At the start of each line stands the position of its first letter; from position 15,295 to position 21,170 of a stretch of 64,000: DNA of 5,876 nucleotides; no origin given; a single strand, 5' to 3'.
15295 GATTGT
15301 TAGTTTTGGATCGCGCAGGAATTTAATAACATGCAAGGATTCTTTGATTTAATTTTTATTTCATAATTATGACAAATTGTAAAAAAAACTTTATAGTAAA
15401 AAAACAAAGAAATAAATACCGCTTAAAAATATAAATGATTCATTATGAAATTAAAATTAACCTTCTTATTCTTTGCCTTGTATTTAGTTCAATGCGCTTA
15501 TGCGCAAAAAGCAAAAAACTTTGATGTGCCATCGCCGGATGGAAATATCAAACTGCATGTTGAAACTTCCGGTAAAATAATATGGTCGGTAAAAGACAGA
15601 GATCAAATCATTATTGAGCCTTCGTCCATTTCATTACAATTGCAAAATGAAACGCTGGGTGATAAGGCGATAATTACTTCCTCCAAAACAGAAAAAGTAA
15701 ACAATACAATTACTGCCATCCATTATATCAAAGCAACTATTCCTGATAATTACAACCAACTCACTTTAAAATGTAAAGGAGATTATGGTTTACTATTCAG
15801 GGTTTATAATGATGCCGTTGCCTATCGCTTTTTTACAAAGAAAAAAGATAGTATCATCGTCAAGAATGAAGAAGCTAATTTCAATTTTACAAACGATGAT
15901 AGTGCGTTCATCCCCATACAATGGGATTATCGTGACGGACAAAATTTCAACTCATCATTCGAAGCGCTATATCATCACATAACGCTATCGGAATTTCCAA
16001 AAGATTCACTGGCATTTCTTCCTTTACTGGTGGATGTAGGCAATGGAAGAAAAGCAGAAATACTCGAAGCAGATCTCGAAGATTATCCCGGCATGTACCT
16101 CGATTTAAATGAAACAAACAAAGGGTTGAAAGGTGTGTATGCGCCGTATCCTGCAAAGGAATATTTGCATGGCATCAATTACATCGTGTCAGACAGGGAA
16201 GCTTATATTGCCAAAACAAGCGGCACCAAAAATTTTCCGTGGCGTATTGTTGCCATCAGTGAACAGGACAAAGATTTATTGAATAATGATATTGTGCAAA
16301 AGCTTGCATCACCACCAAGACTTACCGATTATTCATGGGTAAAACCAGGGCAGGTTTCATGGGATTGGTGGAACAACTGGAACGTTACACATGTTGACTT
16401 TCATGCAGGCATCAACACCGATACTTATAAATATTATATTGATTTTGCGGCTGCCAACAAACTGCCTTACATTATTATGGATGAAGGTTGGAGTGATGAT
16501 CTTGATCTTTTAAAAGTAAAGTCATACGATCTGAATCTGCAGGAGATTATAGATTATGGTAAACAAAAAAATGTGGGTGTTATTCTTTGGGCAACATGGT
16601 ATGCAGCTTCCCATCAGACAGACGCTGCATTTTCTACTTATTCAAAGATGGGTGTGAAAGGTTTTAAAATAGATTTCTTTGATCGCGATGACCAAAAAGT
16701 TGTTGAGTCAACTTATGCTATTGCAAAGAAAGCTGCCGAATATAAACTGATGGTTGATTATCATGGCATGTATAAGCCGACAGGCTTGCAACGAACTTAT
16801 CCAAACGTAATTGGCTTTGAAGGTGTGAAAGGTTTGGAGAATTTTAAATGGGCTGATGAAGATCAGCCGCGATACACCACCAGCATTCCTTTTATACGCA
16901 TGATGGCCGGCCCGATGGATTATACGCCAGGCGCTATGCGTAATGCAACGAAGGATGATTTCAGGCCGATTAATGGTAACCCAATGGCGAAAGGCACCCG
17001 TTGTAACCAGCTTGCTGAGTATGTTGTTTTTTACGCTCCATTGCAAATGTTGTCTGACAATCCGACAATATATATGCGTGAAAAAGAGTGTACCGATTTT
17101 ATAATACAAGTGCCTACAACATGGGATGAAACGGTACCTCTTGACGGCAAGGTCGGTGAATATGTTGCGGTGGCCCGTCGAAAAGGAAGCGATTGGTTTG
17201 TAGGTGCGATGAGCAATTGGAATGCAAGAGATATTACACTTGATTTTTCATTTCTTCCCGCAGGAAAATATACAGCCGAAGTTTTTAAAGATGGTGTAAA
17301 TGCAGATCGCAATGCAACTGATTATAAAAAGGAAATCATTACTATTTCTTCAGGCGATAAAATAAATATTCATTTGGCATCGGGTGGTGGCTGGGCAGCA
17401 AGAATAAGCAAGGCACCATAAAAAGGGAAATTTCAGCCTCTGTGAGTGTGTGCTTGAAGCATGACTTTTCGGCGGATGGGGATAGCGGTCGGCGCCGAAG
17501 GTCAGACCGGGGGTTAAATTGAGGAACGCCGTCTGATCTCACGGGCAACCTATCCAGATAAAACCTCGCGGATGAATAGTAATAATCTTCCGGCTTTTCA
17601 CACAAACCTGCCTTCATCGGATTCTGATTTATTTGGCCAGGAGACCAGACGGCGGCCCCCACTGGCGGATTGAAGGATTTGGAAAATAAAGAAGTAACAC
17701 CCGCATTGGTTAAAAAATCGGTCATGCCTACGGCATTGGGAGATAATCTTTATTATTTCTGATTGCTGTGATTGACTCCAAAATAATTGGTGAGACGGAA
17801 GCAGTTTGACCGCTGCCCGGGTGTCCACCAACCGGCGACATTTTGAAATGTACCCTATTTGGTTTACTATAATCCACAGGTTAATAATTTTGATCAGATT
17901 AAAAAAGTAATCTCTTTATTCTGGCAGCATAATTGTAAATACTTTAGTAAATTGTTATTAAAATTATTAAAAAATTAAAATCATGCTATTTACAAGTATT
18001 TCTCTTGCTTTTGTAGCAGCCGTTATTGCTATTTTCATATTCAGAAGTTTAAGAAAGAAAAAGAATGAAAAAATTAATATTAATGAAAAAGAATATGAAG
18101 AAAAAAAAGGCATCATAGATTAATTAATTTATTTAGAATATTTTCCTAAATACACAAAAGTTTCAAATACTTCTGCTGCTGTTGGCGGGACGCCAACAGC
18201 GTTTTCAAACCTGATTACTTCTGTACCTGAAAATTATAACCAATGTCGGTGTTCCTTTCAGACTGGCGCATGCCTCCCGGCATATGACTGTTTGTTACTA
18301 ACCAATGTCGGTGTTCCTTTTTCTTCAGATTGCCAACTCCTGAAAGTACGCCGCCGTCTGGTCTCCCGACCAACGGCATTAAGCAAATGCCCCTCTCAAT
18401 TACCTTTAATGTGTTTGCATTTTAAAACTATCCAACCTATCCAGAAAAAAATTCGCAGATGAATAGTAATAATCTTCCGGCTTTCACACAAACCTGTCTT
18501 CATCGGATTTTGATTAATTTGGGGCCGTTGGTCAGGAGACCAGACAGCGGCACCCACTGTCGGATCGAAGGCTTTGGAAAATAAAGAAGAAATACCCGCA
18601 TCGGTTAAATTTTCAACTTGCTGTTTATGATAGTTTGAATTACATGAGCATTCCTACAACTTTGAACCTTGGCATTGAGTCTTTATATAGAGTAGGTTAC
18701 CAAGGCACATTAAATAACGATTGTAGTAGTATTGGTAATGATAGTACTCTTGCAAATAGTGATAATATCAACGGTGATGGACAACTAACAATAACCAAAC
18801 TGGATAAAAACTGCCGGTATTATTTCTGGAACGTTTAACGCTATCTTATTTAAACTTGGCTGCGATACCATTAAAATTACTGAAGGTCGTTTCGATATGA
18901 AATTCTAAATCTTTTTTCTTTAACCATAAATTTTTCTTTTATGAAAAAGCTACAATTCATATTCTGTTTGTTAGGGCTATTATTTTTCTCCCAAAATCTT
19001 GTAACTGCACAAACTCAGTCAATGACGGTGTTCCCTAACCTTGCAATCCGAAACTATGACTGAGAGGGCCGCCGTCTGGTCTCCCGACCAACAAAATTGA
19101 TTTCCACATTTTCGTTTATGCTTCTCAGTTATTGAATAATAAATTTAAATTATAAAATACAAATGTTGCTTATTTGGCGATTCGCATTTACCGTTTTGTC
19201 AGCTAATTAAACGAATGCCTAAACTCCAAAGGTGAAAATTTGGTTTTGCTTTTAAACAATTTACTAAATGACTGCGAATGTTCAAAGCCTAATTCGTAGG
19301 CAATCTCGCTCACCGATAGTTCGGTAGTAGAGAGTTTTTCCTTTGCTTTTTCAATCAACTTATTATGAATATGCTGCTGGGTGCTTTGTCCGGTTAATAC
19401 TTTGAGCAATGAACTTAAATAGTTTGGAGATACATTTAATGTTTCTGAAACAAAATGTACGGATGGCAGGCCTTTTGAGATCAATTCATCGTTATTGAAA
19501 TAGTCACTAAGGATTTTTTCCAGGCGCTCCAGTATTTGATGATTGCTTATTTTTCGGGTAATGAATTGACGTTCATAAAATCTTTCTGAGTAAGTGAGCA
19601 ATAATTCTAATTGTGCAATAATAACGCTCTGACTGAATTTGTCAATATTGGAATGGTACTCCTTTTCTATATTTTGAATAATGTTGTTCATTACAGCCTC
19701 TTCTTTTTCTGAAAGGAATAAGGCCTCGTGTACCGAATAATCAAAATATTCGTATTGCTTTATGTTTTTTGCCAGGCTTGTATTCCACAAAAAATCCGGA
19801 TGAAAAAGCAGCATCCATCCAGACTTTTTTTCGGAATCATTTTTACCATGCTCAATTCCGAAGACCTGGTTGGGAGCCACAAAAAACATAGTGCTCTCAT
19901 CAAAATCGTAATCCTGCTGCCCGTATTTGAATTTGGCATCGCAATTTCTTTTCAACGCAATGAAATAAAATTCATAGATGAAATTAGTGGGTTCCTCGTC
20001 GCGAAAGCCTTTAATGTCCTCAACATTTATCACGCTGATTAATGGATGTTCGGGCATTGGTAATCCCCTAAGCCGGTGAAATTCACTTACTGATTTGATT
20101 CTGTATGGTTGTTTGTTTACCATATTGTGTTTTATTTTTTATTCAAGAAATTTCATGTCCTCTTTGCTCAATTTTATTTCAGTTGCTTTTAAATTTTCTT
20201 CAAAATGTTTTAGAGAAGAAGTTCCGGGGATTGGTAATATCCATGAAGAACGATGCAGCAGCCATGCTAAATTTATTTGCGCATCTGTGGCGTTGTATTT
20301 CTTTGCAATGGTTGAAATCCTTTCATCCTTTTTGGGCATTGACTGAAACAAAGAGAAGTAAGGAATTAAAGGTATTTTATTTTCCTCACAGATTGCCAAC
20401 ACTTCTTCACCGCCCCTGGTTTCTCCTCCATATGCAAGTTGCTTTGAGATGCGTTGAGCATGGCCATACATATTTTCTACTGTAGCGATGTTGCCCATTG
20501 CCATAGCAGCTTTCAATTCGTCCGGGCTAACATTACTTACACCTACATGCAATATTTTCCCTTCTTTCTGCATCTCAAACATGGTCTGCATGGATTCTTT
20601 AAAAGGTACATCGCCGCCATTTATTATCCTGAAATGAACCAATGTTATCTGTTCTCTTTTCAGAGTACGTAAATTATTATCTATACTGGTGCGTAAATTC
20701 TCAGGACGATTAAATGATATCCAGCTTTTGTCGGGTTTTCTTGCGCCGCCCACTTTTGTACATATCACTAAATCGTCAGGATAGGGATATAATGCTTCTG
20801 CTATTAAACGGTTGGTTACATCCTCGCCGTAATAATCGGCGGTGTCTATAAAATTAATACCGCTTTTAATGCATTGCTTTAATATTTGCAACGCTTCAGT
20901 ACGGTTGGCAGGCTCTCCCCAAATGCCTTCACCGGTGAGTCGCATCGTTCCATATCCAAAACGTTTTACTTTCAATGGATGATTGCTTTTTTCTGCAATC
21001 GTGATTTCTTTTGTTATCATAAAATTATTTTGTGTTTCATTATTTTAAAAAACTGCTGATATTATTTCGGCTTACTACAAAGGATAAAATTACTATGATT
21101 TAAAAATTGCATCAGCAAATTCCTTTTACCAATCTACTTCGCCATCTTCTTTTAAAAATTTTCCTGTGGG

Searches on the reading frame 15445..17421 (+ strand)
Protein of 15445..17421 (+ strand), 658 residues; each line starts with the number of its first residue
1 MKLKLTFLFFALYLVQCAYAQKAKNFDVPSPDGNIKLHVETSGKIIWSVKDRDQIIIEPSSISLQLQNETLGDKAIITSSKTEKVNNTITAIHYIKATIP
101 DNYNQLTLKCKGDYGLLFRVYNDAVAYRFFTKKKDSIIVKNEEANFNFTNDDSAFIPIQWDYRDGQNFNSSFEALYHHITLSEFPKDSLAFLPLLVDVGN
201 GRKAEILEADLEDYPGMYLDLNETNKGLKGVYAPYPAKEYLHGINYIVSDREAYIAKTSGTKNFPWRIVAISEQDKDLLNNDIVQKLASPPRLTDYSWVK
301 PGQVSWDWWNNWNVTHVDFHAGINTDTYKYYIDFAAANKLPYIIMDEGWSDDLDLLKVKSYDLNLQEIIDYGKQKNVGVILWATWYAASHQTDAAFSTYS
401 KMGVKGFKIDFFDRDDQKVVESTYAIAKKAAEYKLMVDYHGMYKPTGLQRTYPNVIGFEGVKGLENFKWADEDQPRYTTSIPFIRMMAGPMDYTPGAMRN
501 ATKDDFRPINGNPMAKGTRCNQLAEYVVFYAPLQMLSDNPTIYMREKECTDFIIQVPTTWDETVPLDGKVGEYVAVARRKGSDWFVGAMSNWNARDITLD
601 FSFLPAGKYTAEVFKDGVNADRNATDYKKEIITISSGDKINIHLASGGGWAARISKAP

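Call 10: search_protein_families(library=pfam, proteins=[window:15445-17421:+])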
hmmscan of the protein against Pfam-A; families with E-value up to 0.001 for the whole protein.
window:15445-17421:+ (658 aa): 3 families
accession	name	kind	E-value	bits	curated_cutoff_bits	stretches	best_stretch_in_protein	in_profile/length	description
PF10566.15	Glyco_hydro_97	-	1.4e-104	349.8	32.5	1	295-557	1-275/275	Glycoside hydrolase 97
PF14508.12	GH97_N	-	1e-56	192.5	25.3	1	28-290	1-229/229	Glycosyl-hydrolase 97 N-terminal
PF14509.12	GH97_C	-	1.7e-35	121.6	25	1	559-654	1-96/97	Glycosyl-hydrolase 97 C-terminal, oligomerisation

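Call 15: find_encoding_contigs(protein=window:15445-17421:+, flank=10000, max_places=4)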
Protein window:15445-17421:+ (658 aa): 6 contigs read that carry it; 1 place shown.
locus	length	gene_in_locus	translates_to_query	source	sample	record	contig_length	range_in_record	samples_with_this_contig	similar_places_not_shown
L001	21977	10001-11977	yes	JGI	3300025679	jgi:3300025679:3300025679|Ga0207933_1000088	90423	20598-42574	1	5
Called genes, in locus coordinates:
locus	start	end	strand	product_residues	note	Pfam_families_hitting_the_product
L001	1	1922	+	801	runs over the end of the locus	PF13802:Gal_mutarotas_2, PF01055:Glyco_hydro_31_2nd, PF21365:Glyco_hydro_31_3rd, PF17137:DUF5110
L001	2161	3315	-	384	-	PF18962:Por_Secre_tail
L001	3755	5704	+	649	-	PF01738:DLH (faint), PF13620:CarboxypepD_reg (weak), PF13715:CarbopepD_reg_2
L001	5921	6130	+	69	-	-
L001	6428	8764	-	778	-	PF00930:DPPIV_N, PF00326:Peptidase_S9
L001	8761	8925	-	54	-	-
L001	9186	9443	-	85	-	-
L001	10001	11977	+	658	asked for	PF14508:GH97_N, PF10566:Glyco_hydro_97, PF14509:GH97_C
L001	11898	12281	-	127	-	-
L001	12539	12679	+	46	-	-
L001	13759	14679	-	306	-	PF12833:HTH_18, PF00165:HTH_AraC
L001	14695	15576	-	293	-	PF00248:Aldo_ket_red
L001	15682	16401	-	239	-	PF00106:adh_short, PF01370:Epimerase (weak), PF08659:KR, PF13561:adh_short_C2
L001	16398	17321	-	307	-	PF01370:Epimerase (weak), PF05368:NmrA, PF13460:NAD_binding_10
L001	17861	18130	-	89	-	-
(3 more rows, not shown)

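Call 46: find_homologous_proteins(query=window:15445-17421:+, max_evalue=1e-100)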
Query window:15445-17421:+ (658 aa): 7994 proteins with E <= 1e-100 among 8000 candidates; the best 120 are listed.
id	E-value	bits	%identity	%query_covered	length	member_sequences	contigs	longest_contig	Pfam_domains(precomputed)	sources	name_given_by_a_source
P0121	0.0e+0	1429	93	100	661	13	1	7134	PF14509.13,PF10566.16,PF14508.13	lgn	-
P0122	0.0e+0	1423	92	100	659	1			PF14509.13,PF10566.16,PF14508.13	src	-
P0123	0.0e+0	1399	92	99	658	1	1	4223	PF14509.13,PF10566.16,PF14508.13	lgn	-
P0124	0.0e+0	1395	92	99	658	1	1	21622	PF14509.13,PF10566.16,PF14508.13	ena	-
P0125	0.0e+0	1389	91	98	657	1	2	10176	PF14509.13,PF10566.16,PF14508.13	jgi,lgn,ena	-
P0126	0.0e+0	1387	90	99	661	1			PF14509.13,PF10566.16,PF14508.13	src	-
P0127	0.0e+0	1369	89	99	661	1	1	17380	PF14509.13,PF10566.16,PF14508.13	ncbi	-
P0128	0.0e+0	1363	92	96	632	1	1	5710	PF14509.13,PF10566.16,PF14508.13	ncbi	ncbi:MAG: glycoside hydrolase family 97 protein, partial [Ginsengibacter sp.]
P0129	0.0e+0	1343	87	100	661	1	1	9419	PF14509.13,PF10566.16,PF14508.13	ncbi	ncbi:MAG: glycoside hydrolase family 97 protein [Ginsengibacter sp.]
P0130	0.0e+0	1342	87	100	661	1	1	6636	PF14509.13,PF10566.16,PF14508.13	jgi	jgi:alpha-glucosidase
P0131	0.0e+0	1341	87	100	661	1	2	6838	PF14509.13,PF10566.16,PF14508.13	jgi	jgi:alpha-glucosidase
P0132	0.0e+0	1332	88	99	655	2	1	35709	PF14509.13,PF10566.16,PF14508.13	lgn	-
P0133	0.0e+0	1323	87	97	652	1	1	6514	PF14509.13,PF10566.16,PF14508.13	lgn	-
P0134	0.0e+0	1314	84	100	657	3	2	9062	PF14509.13,PF10566.16,PF14508.13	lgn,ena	-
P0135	0.0e+0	1309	84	100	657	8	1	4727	PF14509.13,PF10566.16,PF14508.13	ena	-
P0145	0.0e+0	1266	84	97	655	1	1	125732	PF14509.13,PF10566.16,PF14508.13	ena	-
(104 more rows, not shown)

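Call 47: find_encoding_contigs(protein=P0124, flank=10000, max_places=1)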
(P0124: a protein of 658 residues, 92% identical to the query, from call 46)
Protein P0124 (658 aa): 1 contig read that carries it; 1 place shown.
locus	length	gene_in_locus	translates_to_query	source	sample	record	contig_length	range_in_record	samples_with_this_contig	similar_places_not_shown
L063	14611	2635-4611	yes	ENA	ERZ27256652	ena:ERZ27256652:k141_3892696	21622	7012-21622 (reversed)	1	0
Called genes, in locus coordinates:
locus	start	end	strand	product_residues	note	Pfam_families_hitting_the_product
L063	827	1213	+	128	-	-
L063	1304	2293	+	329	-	PF02156:Glyco_hydro_26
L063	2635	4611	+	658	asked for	PF14508:GH97_N, PF10566:Glyco_hydro_97, PF14509:GH97_C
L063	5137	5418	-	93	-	-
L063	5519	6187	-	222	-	PF09603:Fib_succ_major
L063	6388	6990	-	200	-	-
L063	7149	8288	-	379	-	PF03783:CsgG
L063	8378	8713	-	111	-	PF14110:DUF4282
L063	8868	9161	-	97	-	-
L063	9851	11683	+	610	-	PF13176:TPR_7 (faint), PF07719:TPR_2 (faint), PF13181:TPR_8 (faint), PF13424:TPR_12, PF00515:TPR_1 (weak), PF13424:TPR_12, PF06580:His_kinase, PF02518:HATPase_c (weak), +2 more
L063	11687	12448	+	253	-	PF00072:Response_reg, PF04397:LytTR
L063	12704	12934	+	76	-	PF01120:Alpha_L_fucos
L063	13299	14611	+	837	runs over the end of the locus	PF13620:CarboxypepD_reg (faint), PF13715:CarbopepD_reg_2, PF18939:DUF5686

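Call 48: find_encoding_contigs(protein=P0132, flank=10000, max_places=1)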
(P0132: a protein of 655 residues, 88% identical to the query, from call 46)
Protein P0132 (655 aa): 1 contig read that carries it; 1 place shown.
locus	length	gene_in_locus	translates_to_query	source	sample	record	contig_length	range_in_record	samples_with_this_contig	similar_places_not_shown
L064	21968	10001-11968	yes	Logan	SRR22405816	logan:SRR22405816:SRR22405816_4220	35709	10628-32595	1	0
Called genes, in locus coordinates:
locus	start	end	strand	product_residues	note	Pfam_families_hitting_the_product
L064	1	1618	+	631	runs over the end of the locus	PF00662:Proton_antipo_N, PF00361:Proton_antipo_M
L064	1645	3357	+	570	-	PF00361:Proton_antipo_M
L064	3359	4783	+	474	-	PF00361:Proton_antipo_M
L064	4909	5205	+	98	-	PF01910:Thiamine_BP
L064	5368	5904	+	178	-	PF01149:Fapy_DNA_glyco (weak), PF06831:H2TH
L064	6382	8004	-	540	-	PF00732:GMC_oxred_N, PF05199:GMC_oxred_C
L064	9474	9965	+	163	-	PF12708:Pect-lyase_RHGA_epim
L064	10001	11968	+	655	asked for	PF14508:GH97_N, PF10566:Glyco_hydro_97, PF14509:GH97_C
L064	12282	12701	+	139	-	PF02156:Glyco_hydro_26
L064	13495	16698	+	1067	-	PF13620:CarboxypepD_reg, PF13715:CarbopepD_reg_2, PF07715:Plug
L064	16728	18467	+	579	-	PF14322:SusD-like_3, PF07980:SusD_RagB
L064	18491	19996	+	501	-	PF18329:SGBP_B_XBD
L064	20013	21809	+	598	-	-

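Call 49: find_encoding_contigs(protein=P0145, flank=10000, max_places=1)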
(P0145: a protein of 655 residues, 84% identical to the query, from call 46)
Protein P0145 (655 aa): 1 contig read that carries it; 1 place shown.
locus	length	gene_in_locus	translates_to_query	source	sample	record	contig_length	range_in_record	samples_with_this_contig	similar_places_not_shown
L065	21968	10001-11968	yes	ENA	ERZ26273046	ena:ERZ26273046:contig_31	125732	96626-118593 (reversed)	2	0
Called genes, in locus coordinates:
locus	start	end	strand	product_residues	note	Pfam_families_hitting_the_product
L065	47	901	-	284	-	PF13668:Ferritin_2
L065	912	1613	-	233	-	PF13668:Ferritin_2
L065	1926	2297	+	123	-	-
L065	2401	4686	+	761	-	PF13620:CarboxypepD_reg, PF13715:CarbopepD_reg_2, PF07715:Plug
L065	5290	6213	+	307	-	PF08447:PAS_3, PF00512:HisKA (weak), PF02518:HATPase_c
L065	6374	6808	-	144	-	-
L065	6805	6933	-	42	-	-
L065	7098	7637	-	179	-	-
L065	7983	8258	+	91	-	PF07690:MFS_1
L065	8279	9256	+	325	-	PF07690:MFS_1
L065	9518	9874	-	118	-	PF20409:SnoaL_5, PF12680:SnoaL_2 (weak)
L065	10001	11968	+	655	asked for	PF14508:GH97_N, PF10566:Glyco_hydro_97, PF14509:GH97_C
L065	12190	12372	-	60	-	-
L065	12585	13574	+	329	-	PF02156:Glyco_hydro_26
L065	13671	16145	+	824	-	PF02927:CelD_N, PF00759:Glyco_hydro_9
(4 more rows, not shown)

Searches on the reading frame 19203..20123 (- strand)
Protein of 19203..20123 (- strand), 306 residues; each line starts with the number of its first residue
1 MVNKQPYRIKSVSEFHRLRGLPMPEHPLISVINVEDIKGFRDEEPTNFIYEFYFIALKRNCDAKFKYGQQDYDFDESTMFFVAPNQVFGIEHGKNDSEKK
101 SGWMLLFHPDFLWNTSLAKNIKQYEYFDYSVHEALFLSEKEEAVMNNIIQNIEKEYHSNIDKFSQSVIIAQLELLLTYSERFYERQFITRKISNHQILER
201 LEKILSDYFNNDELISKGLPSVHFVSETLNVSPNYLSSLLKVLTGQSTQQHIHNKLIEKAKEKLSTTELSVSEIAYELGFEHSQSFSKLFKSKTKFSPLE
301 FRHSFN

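Call 10: search_protein_families(library=pfam, proteins=[window:19203-20123:-])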
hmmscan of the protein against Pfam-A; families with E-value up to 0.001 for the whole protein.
window:19203-20123:- (306 aa): 2 families
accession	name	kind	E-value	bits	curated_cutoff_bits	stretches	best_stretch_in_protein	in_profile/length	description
PF12833.13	HTH_18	-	1e-17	64.6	33.6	1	226-303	2-79/80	Helix-turn-helix domain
PF00165.29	HTH_AraC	-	8.7e-13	48.5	26.6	1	265-303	2-42/42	Bacterial regulatory helix-turn-helix proteins, AraC family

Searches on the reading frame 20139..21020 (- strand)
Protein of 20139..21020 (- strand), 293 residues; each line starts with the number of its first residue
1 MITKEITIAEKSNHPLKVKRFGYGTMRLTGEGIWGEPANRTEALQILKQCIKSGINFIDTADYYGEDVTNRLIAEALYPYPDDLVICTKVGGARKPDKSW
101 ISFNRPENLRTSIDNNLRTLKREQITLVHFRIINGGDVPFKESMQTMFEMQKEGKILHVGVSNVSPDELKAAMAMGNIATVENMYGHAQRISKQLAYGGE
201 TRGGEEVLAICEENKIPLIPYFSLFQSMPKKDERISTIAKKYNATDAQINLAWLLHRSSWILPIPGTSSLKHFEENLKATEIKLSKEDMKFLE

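Call 11: search_protein_families(library=pfam, proteins=[window:20139-21020:-])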
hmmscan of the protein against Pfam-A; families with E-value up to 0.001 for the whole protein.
window:20139-21020:- (293 aa): 1 family
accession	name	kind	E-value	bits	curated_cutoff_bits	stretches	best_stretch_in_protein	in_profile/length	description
PF00248.27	Aldo_ket_red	-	2.6e-47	161.7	24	1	22-290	3-284/291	Aldo/keto reductase family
